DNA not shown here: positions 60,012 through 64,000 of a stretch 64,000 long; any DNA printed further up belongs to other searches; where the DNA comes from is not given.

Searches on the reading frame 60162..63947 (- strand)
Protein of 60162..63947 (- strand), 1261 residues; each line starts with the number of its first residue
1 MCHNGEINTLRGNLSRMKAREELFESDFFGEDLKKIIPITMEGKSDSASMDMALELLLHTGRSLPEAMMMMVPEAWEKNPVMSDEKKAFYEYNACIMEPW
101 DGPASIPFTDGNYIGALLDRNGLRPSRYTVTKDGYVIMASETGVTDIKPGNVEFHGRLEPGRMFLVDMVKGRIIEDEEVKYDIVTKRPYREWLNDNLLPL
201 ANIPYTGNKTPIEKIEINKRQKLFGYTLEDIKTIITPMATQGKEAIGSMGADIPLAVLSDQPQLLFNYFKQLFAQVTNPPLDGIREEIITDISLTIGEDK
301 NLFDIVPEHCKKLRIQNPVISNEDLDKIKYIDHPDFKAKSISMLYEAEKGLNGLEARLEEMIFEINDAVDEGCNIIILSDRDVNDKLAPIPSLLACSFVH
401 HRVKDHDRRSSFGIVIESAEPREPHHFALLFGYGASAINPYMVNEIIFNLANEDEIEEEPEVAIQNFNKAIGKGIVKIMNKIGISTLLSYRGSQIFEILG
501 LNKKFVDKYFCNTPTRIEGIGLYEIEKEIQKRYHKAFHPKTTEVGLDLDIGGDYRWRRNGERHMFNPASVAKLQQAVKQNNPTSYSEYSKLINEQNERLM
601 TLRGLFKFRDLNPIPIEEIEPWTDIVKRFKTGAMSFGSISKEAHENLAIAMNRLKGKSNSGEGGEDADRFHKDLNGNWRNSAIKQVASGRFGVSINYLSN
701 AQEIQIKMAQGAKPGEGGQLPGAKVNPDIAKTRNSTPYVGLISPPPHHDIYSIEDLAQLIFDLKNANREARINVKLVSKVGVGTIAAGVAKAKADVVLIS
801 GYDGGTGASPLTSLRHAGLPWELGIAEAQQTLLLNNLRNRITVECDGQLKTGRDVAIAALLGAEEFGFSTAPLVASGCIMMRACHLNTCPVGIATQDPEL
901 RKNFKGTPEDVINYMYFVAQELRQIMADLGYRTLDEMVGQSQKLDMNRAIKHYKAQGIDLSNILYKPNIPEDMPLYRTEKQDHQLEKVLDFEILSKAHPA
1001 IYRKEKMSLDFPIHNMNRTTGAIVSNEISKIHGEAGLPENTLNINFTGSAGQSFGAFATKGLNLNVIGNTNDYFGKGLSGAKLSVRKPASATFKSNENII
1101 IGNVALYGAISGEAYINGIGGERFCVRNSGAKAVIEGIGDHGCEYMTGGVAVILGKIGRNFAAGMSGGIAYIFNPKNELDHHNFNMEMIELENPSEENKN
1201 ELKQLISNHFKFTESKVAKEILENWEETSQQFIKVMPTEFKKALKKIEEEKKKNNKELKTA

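Call 80: search_protein_families(library=pfam, proteins=[window:60162-63947:-], max_evalue=1e-8)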
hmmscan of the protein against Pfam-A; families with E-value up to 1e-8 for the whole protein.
window:60162-63947:- (1261 aa): 4 families
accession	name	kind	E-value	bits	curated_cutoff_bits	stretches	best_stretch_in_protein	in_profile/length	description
PF01645.23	Glu_synthase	-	2.3e-148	494.7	20.4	1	563-931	1-368/369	Conserved region in glutamate synthase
PF04898.20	Glu_syn_central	-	6.1e-108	360.9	22.8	1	219-502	1-277/277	Glutamate synthase central domain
PF00310.26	GATase_2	-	1.3e-87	294.7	19.9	1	1-192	229-420/420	Glutamine amidotransferases class-II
PF01493.24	GXGXG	-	8.3e-78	260.7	32.5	1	1012-1198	2-187/190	GXGXG motif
